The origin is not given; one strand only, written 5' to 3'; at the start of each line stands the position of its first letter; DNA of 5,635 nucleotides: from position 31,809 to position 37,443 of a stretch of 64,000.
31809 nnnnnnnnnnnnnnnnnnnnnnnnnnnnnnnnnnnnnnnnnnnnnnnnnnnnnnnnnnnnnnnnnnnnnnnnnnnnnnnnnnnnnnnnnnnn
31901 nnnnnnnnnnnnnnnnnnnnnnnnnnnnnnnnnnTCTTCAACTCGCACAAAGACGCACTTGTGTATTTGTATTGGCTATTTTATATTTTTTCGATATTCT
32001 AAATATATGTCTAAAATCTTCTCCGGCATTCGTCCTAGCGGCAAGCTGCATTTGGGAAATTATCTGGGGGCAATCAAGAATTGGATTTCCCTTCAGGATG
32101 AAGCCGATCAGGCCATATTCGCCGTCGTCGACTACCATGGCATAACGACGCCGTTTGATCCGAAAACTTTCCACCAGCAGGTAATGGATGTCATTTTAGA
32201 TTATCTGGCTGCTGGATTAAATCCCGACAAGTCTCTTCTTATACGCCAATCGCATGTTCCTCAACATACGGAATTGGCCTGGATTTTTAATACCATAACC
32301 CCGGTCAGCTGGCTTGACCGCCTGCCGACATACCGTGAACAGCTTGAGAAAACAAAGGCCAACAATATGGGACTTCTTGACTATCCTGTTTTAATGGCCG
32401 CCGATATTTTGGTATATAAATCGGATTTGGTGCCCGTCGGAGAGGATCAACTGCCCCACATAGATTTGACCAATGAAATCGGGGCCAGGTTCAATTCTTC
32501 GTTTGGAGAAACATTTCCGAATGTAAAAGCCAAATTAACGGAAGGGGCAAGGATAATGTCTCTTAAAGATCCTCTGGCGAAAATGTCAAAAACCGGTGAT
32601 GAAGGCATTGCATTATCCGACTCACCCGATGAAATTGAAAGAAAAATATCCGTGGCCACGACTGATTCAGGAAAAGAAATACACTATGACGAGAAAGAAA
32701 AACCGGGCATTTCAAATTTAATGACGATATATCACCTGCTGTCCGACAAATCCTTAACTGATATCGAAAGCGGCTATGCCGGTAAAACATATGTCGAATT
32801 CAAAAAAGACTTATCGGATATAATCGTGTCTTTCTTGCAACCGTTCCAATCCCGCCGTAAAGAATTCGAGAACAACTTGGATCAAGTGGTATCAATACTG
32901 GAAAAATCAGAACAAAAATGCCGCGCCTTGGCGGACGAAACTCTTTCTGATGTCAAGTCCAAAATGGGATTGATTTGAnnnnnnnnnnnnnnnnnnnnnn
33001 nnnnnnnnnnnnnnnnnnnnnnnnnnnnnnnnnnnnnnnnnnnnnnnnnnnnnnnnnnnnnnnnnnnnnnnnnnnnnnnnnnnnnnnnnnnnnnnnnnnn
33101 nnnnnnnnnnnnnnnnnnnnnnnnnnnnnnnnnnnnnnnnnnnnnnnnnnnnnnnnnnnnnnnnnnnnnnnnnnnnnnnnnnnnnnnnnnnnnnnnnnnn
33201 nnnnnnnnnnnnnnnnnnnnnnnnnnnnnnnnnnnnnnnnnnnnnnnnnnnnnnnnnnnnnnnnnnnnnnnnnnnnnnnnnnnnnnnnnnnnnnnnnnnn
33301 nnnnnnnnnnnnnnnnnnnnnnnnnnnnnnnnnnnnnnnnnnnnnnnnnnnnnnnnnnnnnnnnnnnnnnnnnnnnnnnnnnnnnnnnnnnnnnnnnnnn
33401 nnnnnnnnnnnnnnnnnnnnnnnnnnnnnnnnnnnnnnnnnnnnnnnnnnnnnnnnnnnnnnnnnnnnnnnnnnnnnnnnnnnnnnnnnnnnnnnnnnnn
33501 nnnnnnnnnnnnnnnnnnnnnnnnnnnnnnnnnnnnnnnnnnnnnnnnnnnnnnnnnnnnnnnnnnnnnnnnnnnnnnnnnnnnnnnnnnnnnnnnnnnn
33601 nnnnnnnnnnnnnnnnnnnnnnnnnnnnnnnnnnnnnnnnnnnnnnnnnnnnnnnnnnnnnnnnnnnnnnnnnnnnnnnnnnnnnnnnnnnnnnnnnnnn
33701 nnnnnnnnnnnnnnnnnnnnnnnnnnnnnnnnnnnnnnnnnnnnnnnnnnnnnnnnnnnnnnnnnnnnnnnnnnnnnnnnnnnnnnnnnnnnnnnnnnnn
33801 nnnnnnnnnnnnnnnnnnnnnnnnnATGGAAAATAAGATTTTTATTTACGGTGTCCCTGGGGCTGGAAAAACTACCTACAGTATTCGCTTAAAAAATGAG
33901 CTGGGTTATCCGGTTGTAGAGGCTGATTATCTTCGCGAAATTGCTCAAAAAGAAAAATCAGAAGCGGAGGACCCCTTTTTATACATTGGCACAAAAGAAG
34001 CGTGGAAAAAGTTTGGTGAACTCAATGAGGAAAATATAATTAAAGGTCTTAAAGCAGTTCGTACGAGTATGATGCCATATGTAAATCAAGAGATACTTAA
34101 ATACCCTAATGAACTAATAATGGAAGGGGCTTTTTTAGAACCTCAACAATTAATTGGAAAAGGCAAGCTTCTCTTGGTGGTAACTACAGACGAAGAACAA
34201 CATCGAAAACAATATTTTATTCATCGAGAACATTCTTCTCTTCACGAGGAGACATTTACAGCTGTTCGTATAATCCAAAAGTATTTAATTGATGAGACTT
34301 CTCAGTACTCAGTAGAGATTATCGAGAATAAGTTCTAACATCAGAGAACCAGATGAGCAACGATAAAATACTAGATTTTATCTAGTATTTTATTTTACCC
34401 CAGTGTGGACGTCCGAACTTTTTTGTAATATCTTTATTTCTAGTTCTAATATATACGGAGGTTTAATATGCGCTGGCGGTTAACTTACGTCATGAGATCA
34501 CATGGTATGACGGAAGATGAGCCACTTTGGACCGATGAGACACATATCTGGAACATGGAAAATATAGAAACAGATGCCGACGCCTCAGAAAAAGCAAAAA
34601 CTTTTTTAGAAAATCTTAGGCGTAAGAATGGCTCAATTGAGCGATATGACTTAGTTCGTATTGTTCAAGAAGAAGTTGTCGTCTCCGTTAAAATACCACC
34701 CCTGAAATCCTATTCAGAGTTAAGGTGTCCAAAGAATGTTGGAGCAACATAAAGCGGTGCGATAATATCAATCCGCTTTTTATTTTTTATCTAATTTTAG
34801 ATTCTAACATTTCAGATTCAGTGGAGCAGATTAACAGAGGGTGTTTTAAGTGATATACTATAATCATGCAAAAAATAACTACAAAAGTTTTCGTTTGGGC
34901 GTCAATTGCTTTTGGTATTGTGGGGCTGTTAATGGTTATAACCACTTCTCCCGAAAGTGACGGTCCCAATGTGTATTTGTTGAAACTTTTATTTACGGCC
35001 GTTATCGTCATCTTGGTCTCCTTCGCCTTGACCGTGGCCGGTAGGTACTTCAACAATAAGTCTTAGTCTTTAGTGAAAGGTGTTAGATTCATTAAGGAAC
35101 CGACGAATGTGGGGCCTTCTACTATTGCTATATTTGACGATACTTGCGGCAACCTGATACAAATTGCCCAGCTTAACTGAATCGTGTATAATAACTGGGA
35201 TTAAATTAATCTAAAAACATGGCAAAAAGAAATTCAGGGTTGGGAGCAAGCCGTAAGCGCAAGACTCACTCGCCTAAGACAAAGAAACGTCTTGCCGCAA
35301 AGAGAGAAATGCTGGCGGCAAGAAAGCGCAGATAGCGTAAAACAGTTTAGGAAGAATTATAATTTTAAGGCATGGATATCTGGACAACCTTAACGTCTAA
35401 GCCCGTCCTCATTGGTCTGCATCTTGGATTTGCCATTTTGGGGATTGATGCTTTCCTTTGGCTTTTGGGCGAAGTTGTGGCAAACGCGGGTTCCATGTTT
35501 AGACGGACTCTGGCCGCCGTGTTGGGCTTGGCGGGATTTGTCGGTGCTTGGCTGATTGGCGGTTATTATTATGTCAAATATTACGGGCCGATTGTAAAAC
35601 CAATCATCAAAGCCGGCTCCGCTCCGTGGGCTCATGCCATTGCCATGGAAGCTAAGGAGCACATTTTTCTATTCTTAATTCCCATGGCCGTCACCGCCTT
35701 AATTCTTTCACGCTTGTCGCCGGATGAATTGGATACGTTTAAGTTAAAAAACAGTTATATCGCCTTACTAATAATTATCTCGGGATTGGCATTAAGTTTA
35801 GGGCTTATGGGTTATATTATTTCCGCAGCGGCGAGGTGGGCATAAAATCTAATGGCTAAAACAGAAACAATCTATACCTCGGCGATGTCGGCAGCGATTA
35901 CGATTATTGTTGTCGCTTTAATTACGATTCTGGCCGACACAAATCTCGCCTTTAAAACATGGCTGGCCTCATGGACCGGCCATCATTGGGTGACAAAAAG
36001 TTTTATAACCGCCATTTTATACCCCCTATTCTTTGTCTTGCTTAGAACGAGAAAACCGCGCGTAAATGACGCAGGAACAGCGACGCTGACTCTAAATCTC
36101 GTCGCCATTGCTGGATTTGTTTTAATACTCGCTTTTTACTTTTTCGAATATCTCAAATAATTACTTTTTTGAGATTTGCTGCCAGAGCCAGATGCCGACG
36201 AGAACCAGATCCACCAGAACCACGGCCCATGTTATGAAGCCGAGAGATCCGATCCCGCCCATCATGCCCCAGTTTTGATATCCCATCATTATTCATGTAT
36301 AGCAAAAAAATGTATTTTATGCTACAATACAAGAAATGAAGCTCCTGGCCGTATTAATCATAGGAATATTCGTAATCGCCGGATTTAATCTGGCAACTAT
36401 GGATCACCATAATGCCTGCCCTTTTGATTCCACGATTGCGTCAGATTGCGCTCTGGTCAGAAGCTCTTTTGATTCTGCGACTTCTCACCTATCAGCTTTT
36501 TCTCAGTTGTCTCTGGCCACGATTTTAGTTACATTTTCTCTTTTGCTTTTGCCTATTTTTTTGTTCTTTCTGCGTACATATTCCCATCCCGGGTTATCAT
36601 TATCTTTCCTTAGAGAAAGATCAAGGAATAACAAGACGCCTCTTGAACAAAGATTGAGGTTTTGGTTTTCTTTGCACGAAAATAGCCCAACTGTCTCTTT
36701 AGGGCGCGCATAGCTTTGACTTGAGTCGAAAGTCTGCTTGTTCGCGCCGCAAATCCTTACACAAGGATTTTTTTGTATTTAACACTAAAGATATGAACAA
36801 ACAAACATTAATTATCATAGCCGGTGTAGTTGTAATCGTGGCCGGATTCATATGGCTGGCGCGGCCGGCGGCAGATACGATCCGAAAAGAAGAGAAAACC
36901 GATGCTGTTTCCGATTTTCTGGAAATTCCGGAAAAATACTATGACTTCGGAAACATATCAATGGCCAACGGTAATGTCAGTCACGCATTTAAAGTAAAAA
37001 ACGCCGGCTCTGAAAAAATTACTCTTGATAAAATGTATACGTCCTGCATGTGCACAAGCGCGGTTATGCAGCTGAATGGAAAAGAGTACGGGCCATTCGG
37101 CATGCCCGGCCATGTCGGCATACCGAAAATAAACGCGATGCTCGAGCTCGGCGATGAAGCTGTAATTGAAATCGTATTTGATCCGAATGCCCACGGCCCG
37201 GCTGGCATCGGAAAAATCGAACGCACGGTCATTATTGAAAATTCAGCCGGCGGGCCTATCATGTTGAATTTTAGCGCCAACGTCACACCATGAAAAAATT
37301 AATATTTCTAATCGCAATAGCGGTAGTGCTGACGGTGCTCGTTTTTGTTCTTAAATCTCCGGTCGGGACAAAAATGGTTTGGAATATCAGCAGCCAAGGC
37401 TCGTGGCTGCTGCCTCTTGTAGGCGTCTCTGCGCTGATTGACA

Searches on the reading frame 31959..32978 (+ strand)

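Call 64: search_protein_families(library=pfam, proteins=[window:31959-32978:+], max_evalue=0.0001)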
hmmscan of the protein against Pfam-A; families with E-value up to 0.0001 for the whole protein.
window:31959-32978:+ (339 aa): 1 family
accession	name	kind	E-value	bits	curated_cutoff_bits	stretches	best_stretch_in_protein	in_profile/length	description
PF00579.31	tRNA-synt_1b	-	7.3e-64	216.3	21.1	1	18-294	6-292/292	tRNA synthetases class I (W and Y)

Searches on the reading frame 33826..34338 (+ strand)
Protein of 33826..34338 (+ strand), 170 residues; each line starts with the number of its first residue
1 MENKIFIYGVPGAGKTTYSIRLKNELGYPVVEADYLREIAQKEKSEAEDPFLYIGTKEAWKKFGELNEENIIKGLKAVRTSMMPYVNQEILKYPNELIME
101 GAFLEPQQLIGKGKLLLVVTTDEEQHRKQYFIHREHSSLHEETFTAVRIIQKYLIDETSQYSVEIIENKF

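Call 64: search_protein_families(library=pfam, proteins=[window:33826-34338:+], max_evalue=0.0001)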
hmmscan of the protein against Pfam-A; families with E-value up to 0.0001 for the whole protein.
window:33826-34338:+ (170 aa): 4 families
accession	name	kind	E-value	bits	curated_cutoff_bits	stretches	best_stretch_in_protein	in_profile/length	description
PF13207.12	AAA_17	-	8.2e-08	33.1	27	1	8-49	1-44/136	AAA domain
PF13521.12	AAA_28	-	1.5e-06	28.9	27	1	4-49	1-45/164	AAA domain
PF13238.12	AAA_18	-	3.1e-06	28.1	29.4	1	5-126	1-104/128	AAA domain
PF13671.12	AAA_33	-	9.8e-06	26.4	27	1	5-48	2-45/143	AAA domain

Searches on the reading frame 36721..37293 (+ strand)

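Call 69: search_protein_families(library=pfam, proteins=[window:36721-37293:+], max_evalue=0.0001)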
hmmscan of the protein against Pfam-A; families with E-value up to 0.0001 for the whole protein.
window:36721-37293:+ (190 aa): 2 families
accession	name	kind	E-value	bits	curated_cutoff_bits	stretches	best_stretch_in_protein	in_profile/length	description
PF07610.17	DUF1573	-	1.4e-11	44.7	26.1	1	68-115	2-48/98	Protein of unknown function (DUF1573)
PF22544.2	HYDIN_VesB_CFA65-like_Ig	-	2.2e-05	25.1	25.5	0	68-115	4-52/100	HYDIN/CFA65/VesB-like, Ig-like domain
